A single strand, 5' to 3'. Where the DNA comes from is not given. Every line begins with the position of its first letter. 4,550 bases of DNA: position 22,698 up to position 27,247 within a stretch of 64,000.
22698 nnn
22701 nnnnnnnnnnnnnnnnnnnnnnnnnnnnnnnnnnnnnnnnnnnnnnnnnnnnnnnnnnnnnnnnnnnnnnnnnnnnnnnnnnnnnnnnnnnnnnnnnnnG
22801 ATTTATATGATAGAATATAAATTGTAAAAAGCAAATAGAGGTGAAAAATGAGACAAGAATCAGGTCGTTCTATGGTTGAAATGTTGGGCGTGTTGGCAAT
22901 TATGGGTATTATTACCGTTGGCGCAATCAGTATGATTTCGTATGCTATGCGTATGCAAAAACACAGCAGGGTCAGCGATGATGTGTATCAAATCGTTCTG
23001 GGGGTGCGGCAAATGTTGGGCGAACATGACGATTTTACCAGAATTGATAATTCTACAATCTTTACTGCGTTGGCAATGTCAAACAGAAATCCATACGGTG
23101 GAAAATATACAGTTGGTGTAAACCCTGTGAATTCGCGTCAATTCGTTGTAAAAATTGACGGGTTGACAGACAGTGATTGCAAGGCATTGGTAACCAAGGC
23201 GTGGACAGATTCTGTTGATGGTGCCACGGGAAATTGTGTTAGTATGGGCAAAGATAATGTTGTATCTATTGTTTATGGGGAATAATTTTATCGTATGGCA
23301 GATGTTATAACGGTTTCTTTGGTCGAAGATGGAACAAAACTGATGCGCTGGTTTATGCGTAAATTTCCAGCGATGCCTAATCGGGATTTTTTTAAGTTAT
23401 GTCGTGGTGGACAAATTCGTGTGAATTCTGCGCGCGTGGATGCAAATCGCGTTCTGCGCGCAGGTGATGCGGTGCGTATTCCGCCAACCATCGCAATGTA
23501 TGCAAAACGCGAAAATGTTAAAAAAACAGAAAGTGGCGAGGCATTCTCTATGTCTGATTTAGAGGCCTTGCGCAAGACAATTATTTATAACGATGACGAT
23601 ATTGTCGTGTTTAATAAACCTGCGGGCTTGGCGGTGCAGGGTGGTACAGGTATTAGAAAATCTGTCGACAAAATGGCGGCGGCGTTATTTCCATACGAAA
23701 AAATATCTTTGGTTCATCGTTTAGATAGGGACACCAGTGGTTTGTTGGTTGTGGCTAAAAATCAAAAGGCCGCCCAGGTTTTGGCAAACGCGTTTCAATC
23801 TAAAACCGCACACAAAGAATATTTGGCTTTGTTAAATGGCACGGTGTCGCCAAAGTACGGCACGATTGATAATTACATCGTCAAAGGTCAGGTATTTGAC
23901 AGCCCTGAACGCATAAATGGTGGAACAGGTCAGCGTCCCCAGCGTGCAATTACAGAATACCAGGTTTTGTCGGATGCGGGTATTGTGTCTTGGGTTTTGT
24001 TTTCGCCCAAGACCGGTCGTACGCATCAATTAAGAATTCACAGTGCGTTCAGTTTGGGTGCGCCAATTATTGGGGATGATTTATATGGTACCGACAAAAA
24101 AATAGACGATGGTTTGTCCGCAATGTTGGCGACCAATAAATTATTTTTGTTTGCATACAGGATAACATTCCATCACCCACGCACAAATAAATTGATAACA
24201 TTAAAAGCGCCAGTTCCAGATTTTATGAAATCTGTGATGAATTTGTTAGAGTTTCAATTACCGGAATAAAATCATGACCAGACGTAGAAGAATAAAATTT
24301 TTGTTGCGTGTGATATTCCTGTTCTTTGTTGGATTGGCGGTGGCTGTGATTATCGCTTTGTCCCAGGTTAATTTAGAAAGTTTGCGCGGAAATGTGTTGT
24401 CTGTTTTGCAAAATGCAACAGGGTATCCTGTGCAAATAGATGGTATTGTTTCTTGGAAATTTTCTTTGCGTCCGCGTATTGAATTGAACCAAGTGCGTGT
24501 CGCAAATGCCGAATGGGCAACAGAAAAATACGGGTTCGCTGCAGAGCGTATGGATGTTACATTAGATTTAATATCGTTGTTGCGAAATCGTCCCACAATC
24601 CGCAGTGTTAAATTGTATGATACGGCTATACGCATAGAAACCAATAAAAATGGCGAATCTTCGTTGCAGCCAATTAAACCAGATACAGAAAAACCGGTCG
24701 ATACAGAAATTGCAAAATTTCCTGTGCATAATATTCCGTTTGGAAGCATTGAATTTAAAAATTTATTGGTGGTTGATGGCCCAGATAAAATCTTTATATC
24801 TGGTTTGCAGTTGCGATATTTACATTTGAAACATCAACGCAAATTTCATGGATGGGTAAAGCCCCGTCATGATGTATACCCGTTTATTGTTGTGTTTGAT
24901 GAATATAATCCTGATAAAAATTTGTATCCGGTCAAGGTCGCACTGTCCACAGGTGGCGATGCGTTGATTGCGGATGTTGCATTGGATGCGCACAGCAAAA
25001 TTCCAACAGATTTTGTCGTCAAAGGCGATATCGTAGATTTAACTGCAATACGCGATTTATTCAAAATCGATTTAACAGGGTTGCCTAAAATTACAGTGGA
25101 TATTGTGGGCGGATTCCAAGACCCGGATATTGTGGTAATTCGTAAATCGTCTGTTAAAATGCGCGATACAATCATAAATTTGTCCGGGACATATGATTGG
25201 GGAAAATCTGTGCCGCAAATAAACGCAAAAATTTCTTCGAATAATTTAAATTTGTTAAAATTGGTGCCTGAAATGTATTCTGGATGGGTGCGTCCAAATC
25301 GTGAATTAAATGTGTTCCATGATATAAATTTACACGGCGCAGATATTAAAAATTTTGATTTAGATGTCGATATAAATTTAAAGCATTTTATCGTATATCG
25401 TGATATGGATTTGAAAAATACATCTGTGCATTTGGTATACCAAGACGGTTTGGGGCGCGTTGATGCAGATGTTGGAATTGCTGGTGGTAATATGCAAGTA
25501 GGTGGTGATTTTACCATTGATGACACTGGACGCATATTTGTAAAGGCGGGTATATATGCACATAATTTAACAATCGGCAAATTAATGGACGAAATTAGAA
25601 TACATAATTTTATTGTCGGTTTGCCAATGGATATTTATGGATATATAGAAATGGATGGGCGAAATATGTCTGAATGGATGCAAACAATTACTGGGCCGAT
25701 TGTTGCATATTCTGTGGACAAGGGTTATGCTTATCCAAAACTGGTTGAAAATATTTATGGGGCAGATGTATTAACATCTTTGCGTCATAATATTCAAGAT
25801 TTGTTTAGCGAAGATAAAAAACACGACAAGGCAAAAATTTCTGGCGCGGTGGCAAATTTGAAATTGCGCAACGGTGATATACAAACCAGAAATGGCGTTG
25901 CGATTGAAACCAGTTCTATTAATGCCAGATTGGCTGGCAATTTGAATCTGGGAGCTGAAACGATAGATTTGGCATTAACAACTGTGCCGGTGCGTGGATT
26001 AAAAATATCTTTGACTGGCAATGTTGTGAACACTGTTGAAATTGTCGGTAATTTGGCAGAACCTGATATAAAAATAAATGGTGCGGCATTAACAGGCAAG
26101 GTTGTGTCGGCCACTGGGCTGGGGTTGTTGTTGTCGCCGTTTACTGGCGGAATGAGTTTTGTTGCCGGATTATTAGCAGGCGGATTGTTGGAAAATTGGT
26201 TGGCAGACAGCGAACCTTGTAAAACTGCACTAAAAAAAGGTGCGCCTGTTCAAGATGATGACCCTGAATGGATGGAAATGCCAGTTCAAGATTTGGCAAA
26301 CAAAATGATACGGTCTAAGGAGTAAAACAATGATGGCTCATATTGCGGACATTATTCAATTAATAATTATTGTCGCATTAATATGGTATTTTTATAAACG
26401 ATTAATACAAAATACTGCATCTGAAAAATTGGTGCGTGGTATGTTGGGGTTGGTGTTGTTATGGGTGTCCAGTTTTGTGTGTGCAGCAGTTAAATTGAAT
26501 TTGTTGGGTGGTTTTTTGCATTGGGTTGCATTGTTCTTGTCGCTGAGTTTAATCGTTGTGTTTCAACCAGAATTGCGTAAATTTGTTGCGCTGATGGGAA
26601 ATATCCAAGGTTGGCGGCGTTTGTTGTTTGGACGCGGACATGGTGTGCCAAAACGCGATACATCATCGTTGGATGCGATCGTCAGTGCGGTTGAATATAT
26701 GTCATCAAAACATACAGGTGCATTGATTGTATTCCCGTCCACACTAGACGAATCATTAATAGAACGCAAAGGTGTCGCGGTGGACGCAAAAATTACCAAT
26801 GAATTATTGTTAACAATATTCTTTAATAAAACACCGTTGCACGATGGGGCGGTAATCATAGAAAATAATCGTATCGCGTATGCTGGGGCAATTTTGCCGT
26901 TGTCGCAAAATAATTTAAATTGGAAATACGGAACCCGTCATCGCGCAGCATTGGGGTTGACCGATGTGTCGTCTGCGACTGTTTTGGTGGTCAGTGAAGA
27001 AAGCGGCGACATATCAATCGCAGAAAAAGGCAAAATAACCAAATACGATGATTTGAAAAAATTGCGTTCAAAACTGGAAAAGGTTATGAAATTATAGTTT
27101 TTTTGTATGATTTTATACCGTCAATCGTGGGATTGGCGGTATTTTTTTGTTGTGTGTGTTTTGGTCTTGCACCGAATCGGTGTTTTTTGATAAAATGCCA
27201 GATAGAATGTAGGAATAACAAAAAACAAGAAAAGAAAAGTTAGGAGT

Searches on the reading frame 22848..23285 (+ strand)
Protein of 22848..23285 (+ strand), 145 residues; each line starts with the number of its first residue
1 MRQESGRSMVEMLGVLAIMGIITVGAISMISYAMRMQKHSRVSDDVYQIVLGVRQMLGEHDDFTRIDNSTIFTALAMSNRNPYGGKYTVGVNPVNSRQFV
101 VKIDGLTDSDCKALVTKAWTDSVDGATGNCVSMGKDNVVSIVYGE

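Call 10: search_protein_families(library=pfam, proteins=[window:22848-23285:+], max_evalue=0.001)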
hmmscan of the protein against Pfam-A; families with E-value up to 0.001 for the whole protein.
window:22848-23285:+ (145 aa): 0 families

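Call 21: search_protein_families(library=ncbifam, proteins=[window:22848-23285:+], max_evalue=5)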
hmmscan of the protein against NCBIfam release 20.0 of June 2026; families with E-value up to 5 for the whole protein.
window:22848-23285:+ (145 aa): 5 families
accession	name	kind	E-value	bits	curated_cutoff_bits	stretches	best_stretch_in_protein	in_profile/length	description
NF041013.1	T4P_ComGE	equivalog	0.016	15.3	49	1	6-50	5-49/83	competence type IV pilus minor pilin ComGE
NF007905.0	PRK10614.1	equivalog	0.026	12.2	1774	1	8-44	903-939/1025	multidrug efflux RND transporter permease subunit MdtC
NF047957.1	CopZ_AFE_1862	equivalog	0.062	13.7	85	1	101-138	3-39/62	CopZ family metallochaperone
NF007862.0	PRK10574.1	equivalog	0.096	12.8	138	1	1-111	1-102/145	prepilin peptidase-dependent pilin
TIGR02532.1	IV_pilin_GFxxxE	domain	1.1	9.2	16.3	1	8-27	5-24/24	prepilin-type N-terminal cleavage/methylation domain-containing protein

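Call 43: find_homologous_proteins(query=window:22848-23285:+, max_evalue=0.01)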
Query window:22848-23285:+ (145 aa): 705 proteins with E <= 0.01 among 743 candidates; the best 120 are listed.
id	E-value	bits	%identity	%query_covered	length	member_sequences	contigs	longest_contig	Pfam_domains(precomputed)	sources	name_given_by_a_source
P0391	1.0e-88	312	100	100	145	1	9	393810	-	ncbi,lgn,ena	-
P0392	3.1e-84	298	94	100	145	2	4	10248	-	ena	-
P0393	2.4e-77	276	88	100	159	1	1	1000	-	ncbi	-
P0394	4.6e-77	275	87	100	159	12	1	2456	-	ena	-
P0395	4.9e-77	275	86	100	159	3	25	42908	-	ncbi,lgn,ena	-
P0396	1.0e-76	274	86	100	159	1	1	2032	-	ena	-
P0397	1.5e-76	273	86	100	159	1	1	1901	-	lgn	-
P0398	2.1e-76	273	85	100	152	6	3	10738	-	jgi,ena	jgi:type II secretory pathway pseudopilin PulG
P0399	3.7e-76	272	85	100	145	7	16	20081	-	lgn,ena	-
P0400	1.8e-75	270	84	100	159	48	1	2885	-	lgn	-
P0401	1.8e-75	270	85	100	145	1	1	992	-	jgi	jgi:type II secretory pathway pseudopilin PulG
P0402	2.9e-75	269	85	100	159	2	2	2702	-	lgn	-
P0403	3.0e-75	269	84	100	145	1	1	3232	-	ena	-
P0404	1.1e-74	267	84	100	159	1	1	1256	-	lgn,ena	-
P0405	4.1e-74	265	84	100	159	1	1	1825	-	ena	-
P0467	4.5e-51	191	62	100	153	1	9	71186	-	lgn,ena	-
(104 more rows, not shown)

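Call 62: predict_structure(alignment_id=A4)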
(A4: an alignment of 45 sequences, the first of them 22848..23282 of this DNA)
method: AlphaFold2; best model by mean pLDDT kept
length: 145 residues; sequences in the alignment: 45
mean_pLDDT: 79.2   pTM: 0.70
mean pLDDT of the five models: 79.2, 79.0, 78.8, 77.0, 72.4
residues with pLDDT >= 90: 47; 70-90: 55; 50-70: 40; < 50: 3
segments of 3 or more residues with pLDDT < 50: 1-3
pLDDT, mean of each block of 10 residues (from residue 1): 50 55 60 78 92 77 71 87 91 87 92 91 89 81 90
secondary structure, 60 per line:
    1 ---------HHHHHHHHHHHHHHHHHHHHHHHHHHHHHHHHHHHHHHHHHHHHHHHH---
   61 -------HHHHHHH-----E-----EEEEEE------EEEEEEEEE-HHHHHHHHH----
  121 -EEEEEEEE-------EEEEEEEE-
elements in order: H10-57 H68-74 E86-91 E98-106 H108-116 E122-129 E137-144

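Call 67: fold_search(model_id=the predicted structure, library=pdb)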
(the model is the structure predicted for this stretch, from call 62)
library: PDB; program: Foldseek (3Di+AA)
matches with E <= 10: 681; with E <= 0.001: 1
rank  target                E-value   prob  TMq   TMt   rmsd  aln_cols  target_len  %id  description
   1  8uhf_I                1.0e-04  1.00  0.58  0.45   4.7       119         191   24  Cryo-EM of Vibrio cholerae toxin co-regulated pilus - asymmetric reconstruction (released 2023-12-06)
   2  3hrv_B                1.2e-02  1.00  0.51  0.45   6.6       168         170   14  Crystal structure of TcpA, a Type IV pilin from Vibrio cholerae El Tor biotype (released 2010-06-16)
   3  5ax9_C                1.4e-01  0.28  0.26  0.15   5.5        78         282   13  Crystal structure of the kinase domain of human TRAF2 and NCK-interacting protein kinase in complex with compund 9 (released 2016-07-27)
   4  7rj8_A                1.6e-01  0.13  0.19  0.11  10.4        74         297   16  CRYSTAL STRUCTURE OF AP2 ASSOCIATED KINASE 1 ISOFORM 1 COMPLEXED WITH LIGAND (2R)-2-AMINO-N-[3-(DIFLUOROM ETHOXY)-4-(1 (released 2022-02-23)
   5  7e2d_G                1.6e-01  0.10  0.24  0.19  16.7       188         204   12  Monomer of TRAPPII (Closed) (released 2022-02-09)
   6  7e8s_G                1.7e-01  0.10  0.24  0.19  16.7       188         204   12  Intact TRAPPII (state I). (released 2022-02-09)
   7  3njc_B                1.8e-01  0.10  0.19  0.19   7.5        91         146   11  Crystal structure of the yslB protein from Bacillus subtilis. Northeast Structural Genomics Consortium Target SR460. (released 2010-09-22)
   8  8qsz_K                1.9e-01  0.38  0.28  0.33   3.7        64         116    8  Structure of s. pombe RNA polymerase II in complex with DSIF and Rat1/Rai1 (released 2024-10-23)
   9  5ax9_B                1.9e-01  0.23  0.25  0.16   5.7        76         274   14  Crystal structure of the kinase domain of human TRAF2 and NCK-interacting protein kinase in complex with compund 9 (released 2016-07-27)
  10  5ax9_A                2.2e-01  0.23  0.27  0.16   5.4        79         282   15  Crystal structure of the kinase domain of human TRAF2 and NCK-interacting protein kinase in complex with compund 9 (released 2016-07-27)
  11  1ttw_A                2.2e-01  0.20  0.27  0.32   8.3        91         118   13  Crystal structure of the Yersinia Pestis type III secretion chaperone SycH in complex with a stable fragment of YscM2 (released 2004-08-31)
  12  9qb5_A                2.4e-01  0.08  0.17  0.09  11.2        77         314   14  AP2-associated protein kinase 1 (AAK1) bound to CKJB68 (released 2025-04-09)
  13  1zxe_B                2.5e-01  0.18  0.24  0.16   5.0        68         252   15  Crystal Structure of eIF2alpha Protein Kinase GCN2: D835N Inactivating Mutant in Apo Form (released 2005-06-21)
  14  7rj6_B                2.5e-01  0.09  0.19  0.11  10.6        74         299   18  CRYSTAL STRUCTURE OF AP2 ASSOCIATED KINASE 1 ISOFORM 1 COMPLEXED WITH LIGAND (2R)-2-AMINO-N-[3-(DIFLUOROM ETHOXY)-4-(1 (released 2022-02-23)
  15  4u9r                  2.7e-01  0.33  0.23  0.23   4.0        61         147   20  Structure of the N-terminal Extension from Cupriavidus metallidurans CzcP (released 2015-07-08)
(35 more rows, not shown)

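Call 75: find_encoding_contigs(protein=P0467, flank=10000, max_places=3)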
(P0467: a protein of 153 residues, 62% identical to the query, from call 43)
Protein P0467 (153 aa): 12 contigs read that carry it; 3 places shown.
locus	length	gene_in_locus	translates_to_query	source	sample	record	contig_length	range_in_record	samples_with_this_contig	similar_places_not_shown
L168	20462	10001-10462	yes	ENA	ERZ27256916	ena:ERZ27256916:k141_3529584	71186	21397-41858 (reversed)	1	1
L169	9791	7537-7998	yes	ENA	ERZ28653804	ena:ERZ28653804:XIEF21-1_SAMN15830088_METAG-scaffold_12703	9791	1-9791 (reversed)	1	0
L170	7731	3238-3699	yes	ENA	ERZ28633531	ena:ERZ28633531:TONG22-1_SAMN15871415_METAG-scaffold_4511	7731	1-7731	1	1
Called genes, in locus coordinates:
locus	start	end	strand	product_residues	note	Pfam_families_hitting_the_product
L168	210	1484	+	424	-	PF11638:DnaA_N, PF00308:Bac_DnaA, PF00004:AAA (weak), PF08299:Bac_DnaA_C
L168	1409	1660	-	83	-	-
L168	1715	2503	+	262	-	PF09479:Flg_new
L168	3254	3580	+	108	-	-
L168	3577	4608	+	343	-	PF00078:RVT_1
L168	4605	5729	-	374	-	PF00226:DnaJ, PF01556:DnaJ_C, PF00684:DnaJ_CXXCXGXG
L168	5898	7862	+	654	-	PF02518:HATPase_c, PF00204:DNA_gyraseB, PF01751:Toprim, PF00986:DNA_gyraseB_C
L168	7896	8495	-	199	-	PF01066:CDP-OH_P_transf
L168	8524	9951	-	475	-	PF01541:GIY-YIG, PF27096:UvrC_M, PF02151:UVR (weak), PF08459:UvrC_RNaseH_dom, PF12826:HHH_2 (weak), PF14520:HHH_5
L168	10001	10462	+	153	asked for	-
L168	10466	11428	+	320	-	PF00849:PseudoU_synth_2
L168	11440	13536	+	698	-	PF05170:AsmA, PF13116:YhdP, PF27051:TamB_N (faint)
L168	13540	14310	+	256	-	PF02457:DAC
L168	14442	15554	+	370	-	PF00712:DNA_pol3_beta, PF02767:DNA_pol3_beta_2, PF02768:DNA_pol3_beta_3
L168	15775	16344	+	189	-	PF08207:EFP_N, PF01132:EFP, PF09285:Elong-fact-P_C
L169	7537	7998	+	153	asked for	-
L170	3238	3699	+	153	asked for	-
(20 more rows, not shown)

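Call 82: search_solved_structures(query=A4, max_evalue=1, show_alignments=1)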
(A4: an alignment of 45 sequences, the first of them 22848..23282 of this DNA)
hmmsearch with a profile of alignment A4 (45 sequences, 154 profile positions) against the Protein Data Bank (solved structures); distinct sequences matched with E-value up to 1: 14.
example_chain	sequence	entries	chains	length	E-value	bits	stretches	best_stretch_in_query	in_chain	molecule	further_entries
8uhf_A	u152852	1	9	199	2.3e-08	37.5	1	9-117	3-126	Toxin co-regulated pilin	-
8pfb_G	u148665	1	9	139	0.0024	21.2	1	9-83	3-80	Type IV pilin PilE1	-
3hrv_A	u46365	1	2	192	0.0048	20.3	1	51-117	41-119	Toxin coregulated pilin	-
1oqv_A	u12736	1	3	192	0.0097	19.3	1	78-117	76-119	toxin-coregulated pilus subunit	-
8tj2_C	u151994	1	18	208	0.014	18.8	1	9-73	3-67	Type IV major pilin protein PilA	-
3ezh_A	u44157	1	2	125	0.027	17.8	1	29-66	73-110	Nitrate/nitrite sensor protein narX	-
3ezi_A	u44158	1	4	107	0.048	17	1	29-64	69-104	Nitrate/nitrite sensor protein narX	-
9iuf_A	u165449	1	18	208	0.069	16.5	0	8-51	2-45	CFA/III pilin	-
9egp_A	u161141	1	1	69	0.1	15.9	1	2-57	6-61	Geopilin domain 1 protein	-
8k70_A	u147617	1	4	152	0.12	15.7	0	65-116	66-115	Putative Rho GTPase-activating protein C1565.02c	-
7e0w_A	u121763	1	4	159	0.15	15.4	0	66-116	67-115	Putative Rho GTPase-activating protein C1565.02c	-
7tgg_A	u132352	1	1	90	0.3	14.4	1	2-49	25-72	Geopilin domain 1 protein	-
7spo_C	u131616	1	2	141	0.38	14.1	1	82-123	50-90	VNAR 3B4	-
1yzm_A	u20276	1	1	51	1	12.7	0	27-62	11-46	FYVE-finger-containing Rab5 effector protein rabenosyn-5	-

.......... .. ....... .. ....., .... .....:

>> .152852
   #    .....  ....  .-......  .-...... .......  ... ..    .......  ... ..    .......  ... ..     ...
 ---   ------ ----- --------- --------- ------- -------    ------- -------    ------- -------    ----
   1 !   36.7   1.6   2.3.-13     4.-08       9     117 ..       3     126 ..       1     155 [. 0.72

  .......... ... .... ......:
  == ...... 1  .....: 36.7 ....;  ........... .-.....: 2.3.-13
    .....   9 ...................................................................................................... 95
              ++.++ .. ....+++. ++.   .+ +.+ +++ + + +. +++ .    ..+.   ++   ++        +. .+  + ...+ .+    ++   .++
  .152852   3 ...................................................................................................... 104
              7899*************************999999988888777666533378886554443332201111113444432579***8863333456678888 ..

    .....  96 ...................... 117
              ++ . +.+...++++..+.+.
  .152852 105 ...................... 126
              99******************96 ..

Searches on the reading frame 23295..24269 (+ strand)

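Call 10: search_protein_families(library=pfam, proteins=[window:23295-24269:+], max_evalue=0.001)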
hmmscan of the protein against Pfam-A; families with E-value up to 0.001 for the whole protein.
window:23295-24269:+ (324 aa): 1 family
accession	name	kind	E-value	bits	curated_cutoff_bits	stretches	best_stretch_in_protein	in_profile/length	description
PF00849.27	PseudoU_synth_2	-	1.5e-31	110.1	26.8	1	102-251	1-151/152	RNA pseudouridylate synthase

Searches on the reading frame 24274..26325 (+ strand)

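Call 10: search_protein_families(library=pfam, proteins=[window:24274-26325:+], max_evalue=0.001)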
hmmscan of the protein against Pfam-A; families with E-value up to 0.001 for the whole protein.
window:24274-26325:+ (683 aa): 3 families
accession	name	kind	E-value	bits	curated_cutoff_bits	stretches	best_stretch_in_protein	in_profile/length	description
PF05170.20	AsmA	-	2.6e-16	60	29.8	1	1-135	1-131/607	AsmA family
PF13116.12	YhdP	-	1.5e-12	46.8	46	1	4-140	5-130/1224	YhdP protein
PF05359.17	DUF748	-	4.5e-08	32.1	50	1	5-161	13-166/1037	Domain of Unknown Function (DUF748)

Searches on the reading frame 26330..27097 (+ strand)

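Call 10: search_protein_families(library=pfam, proteins=[window:26330-27097:+], max_evalue=0.001)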
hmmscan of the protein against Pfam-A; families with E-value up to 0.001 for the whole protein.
window:26330-27097:+ (255 aa): 2 families
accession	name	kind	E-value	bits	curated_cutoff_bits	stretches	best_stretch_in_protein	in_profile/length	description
PF02457.21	DAC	-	2e-38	131.1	27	1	119-235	2-118/119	DisA bacterial checkpoint controller nucleotide-binding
PF19293.4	CdaA_N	-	1.7e-07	31.7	23.8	1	4-81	6-80/81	CdaA N-terminal transmembrane domain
